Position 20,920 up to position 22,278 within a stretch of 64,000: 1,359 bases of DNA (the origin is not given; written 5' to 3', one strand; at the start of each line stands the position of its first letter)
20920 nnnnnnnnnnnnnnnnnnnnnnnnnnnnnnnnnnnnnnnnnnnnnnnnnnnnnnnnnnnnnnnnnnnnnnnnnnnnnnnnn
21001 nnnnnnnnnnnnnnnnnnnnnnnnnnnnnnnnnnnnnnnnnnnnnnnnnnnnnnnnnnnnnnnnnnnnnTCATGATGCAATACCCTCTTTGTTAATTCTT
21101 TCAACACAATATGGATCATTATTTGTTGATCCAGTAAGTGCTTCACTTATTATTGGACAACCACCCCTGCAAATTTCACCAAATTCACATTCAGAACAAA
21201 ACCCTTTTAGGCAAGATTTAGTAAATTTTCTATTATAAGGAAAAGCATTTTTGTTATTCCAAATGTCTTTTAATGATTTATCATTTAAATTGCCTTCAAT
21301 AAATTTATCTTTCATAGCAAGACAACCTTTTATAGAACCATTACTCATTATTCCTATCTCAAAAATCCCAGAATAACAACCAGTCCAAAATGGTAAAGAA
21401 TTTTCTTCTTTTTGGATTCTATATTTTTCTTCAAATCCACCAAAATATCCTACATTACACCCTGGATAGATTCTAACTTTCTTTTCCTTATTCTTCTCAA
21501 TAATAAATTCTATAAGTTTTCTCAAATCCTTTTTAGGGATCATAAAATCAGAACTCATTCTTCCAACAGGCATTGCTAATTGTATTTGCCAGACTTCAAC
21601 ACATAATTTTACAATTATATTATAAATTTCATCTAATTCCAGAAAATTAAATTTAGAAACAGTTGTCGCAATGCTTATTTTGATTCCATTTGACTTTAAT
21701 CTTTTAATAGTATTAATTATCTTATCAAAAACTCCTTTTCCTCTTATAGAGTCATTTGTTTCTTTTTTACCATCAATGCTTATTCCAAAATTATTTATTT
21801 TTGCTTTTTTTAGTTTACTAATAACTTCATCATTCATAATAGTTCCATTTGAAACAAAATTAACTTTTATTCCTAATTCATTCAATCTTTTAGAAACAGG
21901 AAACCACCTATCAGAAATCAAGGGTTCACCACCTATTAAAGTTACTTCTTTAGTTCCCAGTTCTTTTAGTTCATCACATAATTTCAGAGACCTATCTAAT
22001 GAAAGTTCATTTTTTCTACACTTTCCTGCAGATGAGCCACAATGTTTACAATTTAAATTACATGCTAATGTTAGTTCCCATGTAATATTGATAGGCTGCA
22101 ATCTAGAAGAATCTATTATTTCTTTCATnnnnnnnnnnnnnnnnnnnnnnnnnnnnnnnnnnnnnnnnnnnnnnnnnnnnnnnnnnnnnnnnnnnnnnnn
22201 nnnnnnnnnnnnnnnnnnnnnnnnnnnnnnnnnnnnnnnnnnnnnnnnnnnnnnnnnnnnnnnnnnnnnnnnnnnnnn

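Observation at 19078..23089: Candidate RiPP-type operon: 40-aa two-Cys peptide, radical SAM/SPASM enzyme, methyltransferase and MFS exporter, with a divergent TrmB regulator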

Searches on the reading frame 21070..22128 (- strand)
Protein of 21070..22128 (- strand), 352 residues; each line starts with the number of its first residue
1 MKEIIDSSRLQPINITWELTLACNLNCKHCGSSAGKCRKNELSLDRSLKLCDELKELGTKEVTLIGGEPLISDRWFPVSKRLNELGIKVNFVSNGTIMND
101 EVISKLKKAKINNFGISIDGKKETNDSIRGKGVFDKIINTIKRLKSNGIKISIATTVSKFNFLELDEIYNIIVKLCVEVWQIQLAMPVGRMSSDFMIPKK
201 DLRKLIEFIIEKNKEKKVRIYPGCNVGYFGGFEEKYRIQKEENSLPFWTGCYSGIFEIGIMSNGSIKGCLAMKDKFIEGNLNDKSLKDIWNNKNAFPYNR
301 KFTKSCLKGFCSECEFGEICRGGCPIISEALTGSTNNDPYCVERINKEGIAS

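Call 3: search_protein_families(library=pfam, proteins=[window:21070-22128:-], max_evalue=0.01)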
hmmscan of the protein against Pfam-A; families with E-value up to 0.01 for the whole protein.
window:21070-22128:- (352 aa): 3 families
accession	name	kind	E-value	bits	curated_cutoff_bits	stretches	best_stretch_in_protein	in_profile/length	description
PF04055.27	Radical_SAM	-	2.4e-25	90.1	29.5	1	18-169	2-163/166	Radical SAM superfamily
PF13353.11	Fer4_12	-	1.1e-06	29.5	22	1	22-125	14-120/137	4Fe-4S single cluster domain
PF13186.11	SPASM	-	2.3e-06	28.2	21.5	1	251-314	1-66/67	Iron-sulfur cluster-binding domain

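Call 4: search_protein_families(library=ncbifam, proteins=[window:21070-22128:-], max_evalue=0.01)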
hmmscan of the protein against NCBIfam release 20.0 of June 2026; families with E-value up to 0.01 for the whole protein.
window:21070-22128:- (352 aa): 81 families (the best 25 are shown)
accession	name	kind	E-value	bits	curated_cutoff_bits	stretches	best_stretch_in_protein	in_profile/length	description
TIGR04103.1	rSAM_nif11_3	equivalog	2.3e-71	240.6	725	1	16-345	8-346/412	nif11-class peptide radical SAM maturase 3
TIGR03913.1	rad_SAM_trio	equivalog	4.9e-65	219.7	591.75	1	6-345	12-356/477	GDL motif peptide-associated radical SAM/SPASM maturase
TIGR04545.1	rSAM_ahbD_hemeb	equivalog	2.6e-53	181.7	500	1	15-342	2-336/339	heme b synthase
TIGR04133.1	rSAM_w_lipo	hypoth_equivalog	1.7e-48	165.3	425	1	14-323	25-330/350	TIGR04133 family radical SAM/SPASM protein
TIGR04055.1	rSAM_NirJ2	equivalog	1.3e-44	153.1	500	1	15-325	2-304/326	putative heme d1 biosynthesis radical SAM protein NirJ2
TIGR04053.2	TIGR04053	equivalog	2e-44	152.4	395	2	10-220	5-221/366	TIGR04053 family radical SAM/SPASM domain-containing protein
TIGR03962.1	mycofact_rSAM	equivalog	3.9e-41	141.3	265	1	11-344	10-334/339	mycofactocin radical SAM maturase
TIGR04051.1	rSAM_NirJ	equivalog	1.4e-39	136.1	515.45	1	15-341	4-346/354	heme d1 biosynthesis radical SAM protein NirJ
TIGR04054.1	rSAM_NirJ1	equivalog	4.9e-39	134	650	1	15-341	38-380/387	putative heme d1 biosynthesis radical SAM protein NirJ1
TIGR04340.1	rSAM_ACGX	hypoth_equivalog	4.6e-38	131.3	400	1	15-343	5-339/341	radical SAM/SPASM domain protein, ACGX system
NF050035.1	rSAM_WgK_link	exception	2.4e-35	122.2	650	2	11-215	7-215/367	radical SAM/SPASM peptide maturase WgkB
TIGR04347.1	pseudo_SAM_Halo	equivalog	5e-35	121.5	525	2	4-181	30-208/390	TIGR04347 family pseudo-SAM/SPASM protein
TIGR04546.1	rSAM_ahbC_deAc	equivalog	2.1e-34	119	650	1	15-341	41-383/390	12,18-didecarboxysiroheme deacetylase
TIGR04250.1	SCM_rSAM_ScmE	equivalog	1.9e-33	115.9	400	1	14-345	4-350/358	SynChlorMet cassette radical SAM/SPASM protein ScmE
NF045574.1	sacti_mat_StsB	exception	1.9e-31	109.4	625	1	16-194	99-278/466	StsB family radical SAM/SPASM domain sactipeptide maturase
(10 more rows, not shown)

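Call 5: find_homologous_proteins(query=window:21070-22128:-)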
Query window:21070-22128:- (352 aa): 2944 proteins with E <= 0.001 among 5248 candidates; the best 120 are listed.
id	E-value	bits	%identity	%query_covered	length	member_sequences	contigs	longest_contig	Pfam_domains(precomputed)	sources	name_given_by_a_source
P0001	2.7e-234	795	100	100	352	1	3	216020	PF13186.12,PF04055.28,PF13353.12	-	-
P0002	3.7e-195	666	81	99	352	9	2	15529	PF13186.12,PF04055.28,PF13353.12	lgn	-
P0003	8.2e-192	655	81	100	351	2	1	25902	PF13186.12,PF04055.28,PF13353.12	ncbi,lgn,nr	ncbi:MAG: radical SAM protein [Nanoarchaeota archaeon]|nr:radical SAM protein [Nanoarchaeota archaeo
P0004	5.9e-191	653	79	99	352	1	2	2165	PF13186.12,PF04055.28,PF13353.12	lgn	-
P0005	3.7e-190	650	78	99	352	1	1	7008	PF13186.12,PF04055.28,PF13353.12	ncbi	-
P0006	1.8e-187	641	80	95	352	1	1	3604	PF13186.12,PF04055.28,PF13353.12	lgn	-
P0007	1.2e-178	612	80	94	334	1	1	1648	PF13186.12,PF04055.28,PF13353.12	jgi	jgi:radical SAM protein with 4Fe4S-binding SPASM domain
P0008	5.2e-176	603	74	99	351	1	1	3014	PF13186.12,PF04055.28,PF13353.12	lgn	-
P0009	2.0e-174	598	72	98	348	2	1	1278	PF13186.12,PF04055.28,PF13353.12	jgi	-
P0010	1.8e-173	595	74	99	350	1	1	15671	PF13186.12,PF04055.28,PF13353.12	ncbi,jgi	-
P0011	4.4e-172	591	70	99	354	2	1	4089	PF13186.12,PF04055.28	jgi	-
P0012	3.6e-168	578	70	99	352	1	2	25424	PF13186.12,PF04055.28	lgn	-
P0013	2.9e-167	575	68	99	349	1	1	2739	PF13186.12,PF04055.28,PF13353.12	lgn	-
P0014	1.2e-166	573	70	99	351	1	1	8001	PF13186.12,PF04055.28,PF13353.12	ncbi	ncbi:radical SAM protein [Nanoarchaeota archaeon]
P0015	1.1e-162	560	68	97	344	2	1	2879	PF13186.12,PF04055.28,PF13353.12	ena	-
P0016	9.6e-158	543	70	98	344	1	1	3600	PF13186.12,PF04055.28,PF13353.12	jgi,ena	-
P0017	4.2e-147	508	66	95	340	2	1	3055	PF13186.12,PF04055.28,PF13353.12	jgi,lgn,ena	-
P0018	2.6e-144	499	61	99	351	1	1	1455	PF13186.12,PF04055.28,PF13353.12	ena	-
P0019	1.9e-143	496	67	88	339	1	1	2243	PF13186.12,PF04055.28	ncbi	ncbi:MAG: radical SAM protein, partial [Candidatus Micrarchaeota archaeon]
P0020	1.8e-142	493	75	80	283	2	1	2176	PF13186.12,PF04055.28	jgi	-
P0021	3.7e-98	347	45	99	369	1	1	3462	PF13186.12,PF04055.28,PF13353.12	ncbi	-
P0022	5.8e-97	343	43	99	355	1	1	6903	PF13186.12,PF04055.28,PF13353.12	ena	-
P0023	9.9e-97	343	44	98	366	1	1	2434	PF13186.12,PF04055.28,PF13353.12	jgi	jgi:radical SAM protein with 4Fe4S-binding SPASM domain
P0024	6.4e-96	340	44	98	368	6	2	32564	PF13186.12,PF04055.28,PF13353.12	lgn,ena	-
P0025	2.4e-95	338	44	98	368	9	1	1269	PF13186.12,PF04055.28,PF13353.12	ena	-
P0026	4.0e-95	337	43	98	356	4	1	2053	PF13186.12,PF04055.28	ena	-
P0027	1.6e-94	335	44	100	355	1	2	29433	PF13186.12,PF04055.28,PF13353.12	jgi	-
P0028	3.1e-94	334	42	98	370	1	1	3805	PF13186.12,PF04055.28,PF13353.12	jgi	jgi:radical SAM protein with 4Fe4S-binding SPASM domain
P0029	1.8e-92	329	42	99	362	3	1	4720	PF13186.12,PF04055.28,PF13353.12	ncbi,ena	-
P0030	1.9e-91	325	42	98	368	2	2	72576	PF13186.12,PF04055.28,PF13353.12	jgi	jgi:radical SAM protein with 4Fe4S-binding SPASM domain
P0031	7.2e-91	323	43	99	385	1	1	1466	PF13186.12,PF04055.28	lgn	-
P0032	1.3e-90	323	41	98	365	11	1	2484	PF13186.12,PF04055.28,PF13353.12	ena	-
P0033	2.1e-90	322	42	100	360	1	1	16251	PF13186.12,PF04055.28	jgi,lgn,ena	-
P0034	3.0e-90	321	42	99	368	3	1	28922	PF13186.12,PF04055.28,PF13353.12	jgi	-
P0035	5.0e-90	321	43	97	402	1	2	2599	PF13186.12,PF04055.28,PF13353.12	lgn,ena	-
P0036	5.3e-90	321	44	99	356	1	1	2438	PF13186.12,PF04055.28,PF13353.12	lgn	-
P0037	2.2e-89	319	42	98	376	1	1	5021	PF13186.12,PF04055.28,PF13353.12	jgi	jgi:radical SAM protein with 4Fe4S-binding SPASM domain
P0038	5.0e-89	317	41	98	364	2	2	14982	PF13186.12,PF04055.28,PF13353.12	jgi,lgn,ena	-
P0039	5.2e-87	311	42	97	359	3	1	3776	PF13186.12,PF04055.28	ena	-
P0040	9.4e-87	310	43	97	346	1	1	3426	PF13186.12,PF04055.28,PF13353.12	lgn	-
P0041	1.3e-86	309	44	96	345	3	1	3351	PF13186.12,PF04055.28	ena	-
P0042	1.5e-86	309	41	98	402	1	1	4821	PF13186.12,PF04055.28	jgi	jgi:radical SAM protein with 4Fe4S-binding SPASM domain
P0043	2.1e-86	309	41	98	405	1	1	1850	PF13186.12,PF04055.28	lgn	-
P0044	2.1e-86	309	42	99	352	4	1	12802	PF13186.12,PF04055.28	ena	-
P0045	2.2e-86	309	44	98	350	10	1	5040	PF13186.12,PF04055.28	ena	-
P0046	7.1e-86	307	43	97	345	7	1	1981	PF13186.12,PF04055.28,PF13353.12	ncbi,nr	ncbi:MAG: radical SAM protein [Thermoplasmatales archaeon]|nr:radical SAM protein [Thermoplasmatales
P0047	2.5e-85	305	44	96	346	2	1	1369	PF13186.12,PF04055.28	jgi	-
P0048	3.3e-85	305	43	92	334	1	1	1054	PF13186.12,PF04055.28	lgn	-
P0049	4.0e-85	305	41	97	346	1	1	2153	PF13186.12,PF04055.28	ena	-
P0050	5.0e-85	304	41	96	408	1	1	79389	PF13186.12,PF04055.28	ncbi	-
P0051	1.1e-84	303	40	98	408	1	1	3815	PF13186.12,PF04055.28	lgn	-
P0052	1.7e-84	302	64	63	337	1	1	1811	PF13186.12,PF18306.7,PF03641.20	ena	-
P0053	1.7e-84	302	46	97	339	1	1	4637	PF13186.12,PF04055.28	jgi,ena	-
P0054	3.1e-84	302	41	97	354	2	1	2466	PF13186.12,PF04055.28,PF13353.12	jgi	-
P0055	3.8e-84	301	40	97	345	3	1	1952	PF13186.12,PF04055.28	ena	-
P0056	5.8e-84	301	41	98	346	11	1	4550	PF13186.12,PF04055.28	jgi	jgi:radical SAM protein with 4Fe4S-binding SPASM domain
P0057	9.4e-84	300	41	97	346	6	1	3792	PF13186.12,PF04055.28,PF13353.12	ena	-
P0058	1.1e-83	300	40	99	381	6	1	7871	PF13186.12,PF04055.28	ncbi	-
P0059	1.1e-83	300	39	99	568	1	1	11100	PF13431.13,PF13414.13,PF13176.13,PF13428.13,PF14559.13,PF13371.13,PF13186.12,PF04055.28,PF00515.35,PF12895.14,PF13424.13,PF21033.5,PF13432.13,PF13181.13,PF14561.13,PF07719.24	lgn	-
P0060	1.4e-83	299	43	96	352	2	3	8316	PF13186.12,PF04055.28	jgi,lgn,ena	-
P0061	1.4e-83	299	42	98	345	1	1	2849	PF13186.12,PF04055.28,PF13353.12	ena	-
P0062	1.5e-83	299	40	97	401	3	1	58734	PF13186.12,PF04055.28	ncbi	ncbi:MAG: radical SAM protein [bacterium]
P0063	1.7e-83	299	40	99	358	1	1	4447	PF13186.12,PF04055.28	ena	-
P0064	2.1e-83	299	40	95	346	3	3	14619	PF13186.12,PF04055.28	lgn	-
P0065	2.5e-83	299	43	96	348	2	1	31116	PF13186.12,PF04055.28,PF13353.12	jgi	-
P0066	3.1e-83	298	40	96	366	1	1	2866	PF13186.12,PF04055.28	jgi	-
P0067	4.3e-83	298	41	99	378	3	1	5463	PF13186.12,PF04055.28,PF13353.12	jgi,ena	-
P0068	4.8e-83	298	39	99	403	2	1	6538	PF13186.12,PF04055.28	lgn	-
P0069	5.0e-83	298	40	96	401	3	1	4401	PF13186.12,PF04055.28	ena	-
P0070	5.4e-83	297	42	96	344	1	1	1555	PF13186.12,PF04055.28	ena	-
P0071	6.2e-83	297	43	97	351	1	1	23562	PF13186.12,PF04055.28,PF13353.12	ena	-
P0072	6.4e-83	297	39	99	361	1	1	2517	PF13186.12,PF04055.28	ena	-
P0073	7.4e-83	297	39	99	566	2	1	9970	PF13431.13,PF13414.13,PF13176.13,PF13428.13,PF13374.13,PF14559.13,PF13371.13,PF13186.12,PF04055.28,PF00515.35,PF12895.14,PF13424.13,PF21033.5,PF13432.13,PF13181.13,PF14561.13,PF07719.24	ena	-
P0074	8.8e-83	297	41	97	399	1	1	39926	PF13186.12,PF04055.28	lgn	-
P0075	1.3e-82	296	43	95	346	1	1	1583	PF13186.12,PF04055.28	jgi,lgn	jgi:radical SAM protein with 4Fe4S-binding SPASM domain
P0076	1.4e-82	296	40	99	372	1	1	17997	PF13186.12,PF04055.28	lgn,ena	-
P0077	1.9e-82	296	42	95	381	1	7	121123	PF13186.12,PF04055.28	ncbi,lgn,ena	-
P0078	2.1e-82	296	41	97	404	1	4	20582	PF13186.12,PF04055.28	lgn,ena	-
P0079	2.4e-82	295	38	97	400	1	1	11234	PF13186.12,PF04055.28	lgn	-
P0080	2.5e-82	295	40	96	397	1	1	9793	PF13186.12,PF04055.28,PF13353.12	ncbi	-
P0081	3.6e-82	295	39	96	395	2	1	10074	PF13186.12,PF04055.28,PF13353.12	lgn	-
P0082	4.2e-82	295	41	97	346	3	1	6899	PF13186.12,PF04055.28,PF13353.12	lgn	-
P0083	4.4e-82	294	41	98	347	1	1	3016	PF13186.12,PF04055.28,PF13353.12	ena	-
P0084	4.7e-82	294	41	95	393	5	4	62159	PF13186.12,PF04055.28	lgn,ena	-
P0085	5.5e-82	294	42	95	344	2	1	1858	PF13186.12,PF04055.28,PF13353.12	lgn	-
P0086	9.7e-82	293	41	98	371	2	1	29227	PF13186.12,PF04055.28,PF13353.12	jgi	jgi:radical SAM protein with 4Fe4S-binding SPASM domain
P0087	1.0e-81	293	40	98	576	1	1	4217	PF13431.13,PF13414.13,PF13428.13,PF14559.13,PF13371.13,PF13186.12,PF04055.28,PF00515.35,PF12895.14,PF13424.13,PF13432.13,PF13181.13,PF07719.24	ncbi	-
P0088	1.0e-81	293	40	96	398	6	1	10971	PF13186.12,PF04055.28,PF13353.12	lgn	-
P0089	1.6e-81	293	39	99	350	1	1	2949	PF13186.12,PF04055.28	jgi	jgi:radical SAM protein with 4Fe4S-binding SPASM domain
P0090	1.7e-81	293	41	97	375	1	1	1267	PF13186.12,PF04055.28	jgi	jgi:radical SAM protein with 4Fe4S-binding SPASM domain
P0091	1.7e-81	293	43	96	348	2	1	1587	PF13186.12,PF04055.28,PF13353.12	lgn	-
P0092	2.0e-81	292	40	95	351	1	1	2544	PF13186.12,PF04055.28,PF13353.12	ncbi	-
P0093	2.0e-81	292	39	99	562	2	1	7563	PF25063.1,PF14853.13,PF13431.13,PF23914.2,PF25062.2,PF13414.13,PF13176.13,PF13428.13,PF13374.13,PF14559.13,PF25068.3,PF13371.13,PF13186.12,PF04055.28,PF00515.35,PF12895.14,PF13424.13,PF21033.5,PF13432.13,PF13181.13,PF14561.13,PF07719.24,PF13174.13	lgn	-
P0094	2.2e-81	292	79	48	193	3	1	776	PF04055.28,PF13353.12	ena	-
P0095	3.8e-81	291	46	94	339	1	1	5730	PF13186.12,PF04055.28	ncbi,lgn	ncbi:MAG: radical SAM protein [Promethearchaeota archaeon]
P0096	4.8e-81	291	39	97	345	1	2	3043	PF13186.12,PF04055.28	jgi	-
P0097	5.2e-81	291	43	96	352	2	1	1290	PF13186.12,PF04055.28,PF13353.12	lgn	-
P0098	5.9e-81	291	40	96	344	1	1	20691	PF13186.12,PF04055.28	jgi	jgi:radical SAM protein with 4Fe4S-binding SPASM domain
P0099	6.0e-81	291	41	95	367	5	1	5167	PF13186.12,PF04055.28,PF13353.12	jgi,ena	jgi:radical SAM protein with 4Fe4S-binding SPASM domain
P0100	7.2e-81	291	42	96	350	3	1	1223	PF13186.12,PF04055.28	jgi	jgi:radical SAM protein with 4Fe4S-binding SPASM domain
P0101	7.6e-81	290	41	99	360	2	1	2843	PF13186.12,PF04055.28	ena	-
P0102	8.0e-81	290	40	97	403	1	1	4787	PF13186.12,PF04055.28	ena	-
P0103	9.6e-81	290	43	95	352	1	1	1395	PF13186.12,PF04055.28,PF13353.12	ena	-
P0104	9.7e-81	290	43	96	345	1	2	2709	PF13186.12,PF04055.28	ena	-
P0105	1.0e-80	290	43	95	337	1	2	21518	PF13186.12,PF04055.28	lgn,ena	-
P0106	1.2e-80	290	41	95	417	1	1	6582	PF13186.12,PF04055.28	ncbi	-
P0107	1.8e-80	289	39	95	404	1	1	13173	PF13186.12,PF04055.28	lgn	-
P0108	2.8e-80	289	38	99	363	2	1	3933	PF13186.12,PF04055.28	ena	-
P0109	3.0e-80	288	41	94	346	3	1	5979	PF13186.12,PF04055.28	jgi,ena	-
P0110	3.4e-80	288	38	98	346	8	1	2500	PF13186.12,PF04055.28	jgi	jgi:radical SAM protein with 4Fe4S-binding SPASM domain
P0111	3.5e-80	288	42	96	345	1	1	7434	PF13186.12,PF04055.28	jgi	jgi:radical SAM protein with 4Fe4S-binding SPASM domain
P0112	4.4e-80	288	46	94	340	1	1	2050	PF13186.12,PF04055.28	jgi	-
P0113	4.5e-80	288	42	95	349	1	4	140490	PF13186.12,PF04055.28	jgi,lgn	jgi:radical SAM protein with 4Fe4S-binding SPASM domain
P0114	5.1e-80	288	42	95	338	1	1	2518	PF13186.12,PF04055.28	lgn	-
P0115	6.0e-80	287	39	96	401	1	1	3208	PF13186.12,PF04055.28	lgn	-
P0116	6.8e-80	287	44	94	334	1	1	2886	PF13186.12,PF04055.28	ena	-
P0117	7.1e-80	287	42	93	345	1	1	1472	PF13186.12,PF04055.28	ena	-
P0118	7.2e-80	287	40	97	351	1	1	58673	PF13186.12,PF04055.28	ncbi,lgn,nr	ncbi:MAG: radical SAM protein [Candidatus Thermoplasmatota archaeon]|nr:radical SAM protein [Candida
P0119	8.2e-80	287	39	97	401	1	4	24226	PF13186.12,PF04055.28,PF13353.12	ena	-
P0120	8.7e-80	287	42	92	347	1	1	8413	PF13186.12,PF04055.28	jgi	jgi:radical SAM protein with 4Fe4S-binding SPASM domain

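Call 7: find_related_loci(query=window:21070-22128:-, collection=genome_contigs, flank=5000)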
Query window:21070-22128:- (352 aa) in genome_contigs; peptide patterns used: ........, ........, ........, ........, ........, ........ (x = any residue, [..] = any of these).
598 stretches matched a pattern (row limit reached: there are more); 516 encode a relative of the query (tblastn E <= 1e-3); the best 80 are kept; 80 distinct loci.
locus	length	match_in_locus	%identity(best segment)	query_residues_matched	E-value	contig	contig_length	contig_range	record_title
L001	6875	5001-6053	81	1-351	0e+0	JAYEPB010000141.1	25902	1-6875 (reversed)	MAG: Nanoarchaeota archaeon isolate MAG014 MAG014_141, whole genome shotgun sequence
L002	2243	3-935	67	42-351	4e-157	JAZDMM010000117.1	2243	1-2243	MAG: Candidatus Micrarchaeota archaeon isolate MEGAHIT-group-0.651 k141_4022576, whole genome shotgun sequence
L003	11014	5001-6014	39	10-341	6e-78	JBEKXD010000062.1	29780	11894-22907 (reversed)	MAG: Polyangiaceae bacterium isolate SPRUCE 643 SPRUCE_643_62, whole genome shotgun sequence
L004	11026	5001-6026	36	12-345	2e-67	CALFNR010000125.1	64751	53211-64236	MAG TPA_asm: uncultured Lachnoclostridium sp. isolate SRR1747057_bin.44_CONCOCT_v1.1_MAG genome assembly, contig: ERZ808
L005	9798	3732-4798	30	1-347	1e-52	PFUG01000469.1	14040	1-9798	MAG: Deltaproteobacteria bacterium CG_4_9_14_3_um_filter_63_12 CG_4_9_14_3_um_filter_150_scaffold_4342_c, whole genome s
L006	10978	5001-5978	32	10-342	5e-51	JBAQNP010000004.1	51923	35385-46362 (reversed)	MAG: Candidatus Moraniibacteriota bacterium isolate MFD12002_ilm_asm_bin49 k127_81823, whole genome shotgun sequence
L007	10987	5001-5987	32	5-347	2e-46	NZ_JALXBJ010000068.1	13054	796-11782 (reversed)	MAG: Thermococcus sp. isolate T2_metabat2_scaf2bin.092 T2_NODE_5432_length_13054_cov_2.504912, whole genome shotgun sequ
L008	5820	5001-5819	34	16-280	2e-45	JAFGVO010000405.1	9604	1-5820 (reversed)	MAG: Deltaproteobacteria bacterium isolate ZodW_Metabat.174 k87_20236176, whole genome shotgun sequence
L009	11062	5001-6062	29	12-347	5e-43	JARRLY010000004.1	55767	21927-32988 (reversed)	MAG: Candidatus Bathyarchaeota archaeon isolate Spart_084_MAG scaffold_856, whole genome shotgun sequence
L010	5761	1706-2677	30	15-344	5e-43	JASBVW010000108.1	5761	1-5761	MAG: Bacillota bacterium isolate Bu80 NODE_7027_length_5761_cov_4.644935, whole genome shotgun sequence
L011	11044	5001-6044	32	12-342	2e-42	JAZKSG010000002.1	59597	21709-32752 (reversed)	MAG: Thermoplasmatota archaeon isolate NA-30cm_bin.10 NODE_40_length_59597_cov_24.055641, whole genome shotgun sequence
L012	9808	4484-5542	30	12-349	2e-42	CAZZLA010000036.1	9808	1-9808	MAG TPA_asm: uncultured Candidatus Bathyarchaeia archaeon isolate SRP214966_co6_211 genome assembly, contig: NODE_4768_l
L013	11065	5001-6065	31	8-342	2e-42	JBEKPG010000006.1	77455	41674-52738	MAG: Candidatus Bathyarchaeia archaeon isolate SPRUCE 459 SPRUCE_459_6, whole genome shotgun sequence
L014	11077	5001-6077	28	12-350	2e-41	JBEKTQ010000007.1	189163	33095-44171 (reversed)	MAG: Candidatus Bathyarchaeia archaeon isolate SPRUCE 561 SPRUCE_561_7, whole genome shotgun sequence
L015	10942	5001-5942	29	6-322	2e-41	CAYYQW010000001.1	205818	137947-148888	MAG TPA_asm: uncultured Bacteroidaceae bacterium isolate binchicken_co8_20 genome assembly, contig: NODE_10_length_20581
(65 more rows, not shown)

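Call 9: find_encoding_contigs(protein=P0002, flank=6000, max_places=3)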
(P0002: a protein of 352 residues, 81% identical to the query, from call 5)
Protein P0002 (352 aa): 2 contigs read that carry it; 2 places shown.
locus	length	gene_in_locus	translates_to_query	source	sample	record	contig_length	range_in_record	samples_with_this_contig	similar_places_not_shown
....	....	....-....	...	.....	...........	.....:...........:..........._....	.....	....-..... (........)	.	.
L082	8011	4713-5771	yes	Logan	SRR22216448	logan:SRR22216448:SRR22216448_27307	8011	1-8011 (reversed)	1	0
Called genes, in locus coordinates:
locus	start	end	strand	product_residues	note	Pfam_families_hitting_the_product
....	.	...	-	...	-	?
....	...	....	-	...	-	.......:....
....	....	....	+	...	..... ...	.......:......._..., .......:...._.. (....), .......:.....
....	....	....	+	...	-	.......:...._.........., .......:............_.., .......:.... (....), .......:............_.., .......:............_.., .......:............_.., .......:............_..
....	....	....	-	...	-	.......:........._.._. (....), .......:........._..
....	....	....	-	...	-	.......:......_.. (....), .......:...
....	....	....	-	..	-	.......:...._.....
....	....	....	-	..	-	-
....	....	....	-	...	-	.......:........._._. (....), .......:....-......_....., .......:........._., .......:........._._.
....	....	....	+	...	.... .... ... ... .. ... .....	-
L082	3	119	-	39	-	?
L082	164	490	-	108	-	PF01900:RNase_P_Rpp14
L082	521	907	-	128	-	PF21473:OB_Ssb-like, PF01336:tRNA_anti-codon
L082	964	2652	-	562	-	PF00749:tRNA-synt_1c, PF03950:tRNA-synt_1c_C, PF20974:tRNA-synt_1c_C2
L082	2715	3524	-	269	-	PF01909:NTP_transf_2 (weak), PF18765:Polbeta (weak)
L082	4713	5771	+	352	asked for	PF04055:Radical_SAM, PF13353:Fer4_12 (weak), PF13186:SPASM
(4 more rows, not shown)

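Call 10: find_encoding_contigs(protein=P0012, flank=6000, max_places=3)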
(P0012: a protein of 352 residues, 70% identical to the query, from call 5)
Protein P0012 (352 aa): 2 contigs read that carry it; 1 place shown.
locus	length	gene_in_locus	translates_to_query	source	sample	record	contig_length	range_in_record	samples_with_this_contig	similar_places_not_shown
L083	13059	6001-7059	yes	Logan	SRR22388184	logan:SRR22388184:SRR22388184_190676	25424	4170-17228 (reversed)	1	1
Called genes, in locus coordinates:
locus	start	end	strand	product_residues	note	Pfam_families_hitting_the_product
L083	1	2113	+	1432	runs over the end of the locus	PF00521:DNA_topoisoIV, PF14890:Intein_splicing, PF14528:LAGLIDADG_3 (weak), PF00521:DNA_topoisoIV, PF14890:Intein_splicing, PF00521:DNA_topoisoIV, PF03989:DNA_gyraseA_C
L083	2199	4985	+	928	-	-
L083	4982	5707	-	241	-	PF01978:TrmB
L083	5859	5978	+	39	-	-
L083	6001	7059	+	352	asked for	PF04055:Radical_SAM, PF13186:SPASM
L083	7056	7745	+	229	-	PF01209:Ubie_methyltran, PF13489:Methyltransf_23, PF07021:MetW (weak), PF13847:Methyltransf_31, PF08241:Methyltransf_11, PF08242:Methyltransf_12, PF13649:Methyltransf_25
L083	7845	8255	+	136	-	-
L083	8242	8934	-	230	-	PF01902:Diphthami_syn_2_N, PF28410:Diphthami_syn_2_C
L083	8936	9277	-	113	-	-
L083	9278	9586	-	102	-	-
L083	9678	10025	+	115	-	-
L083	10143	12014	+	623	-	PF06733:DEAD_2, PF13307:Helicase_C_2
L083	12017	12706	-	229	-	PF00227:Proteasome (weak)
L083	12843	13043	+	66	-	-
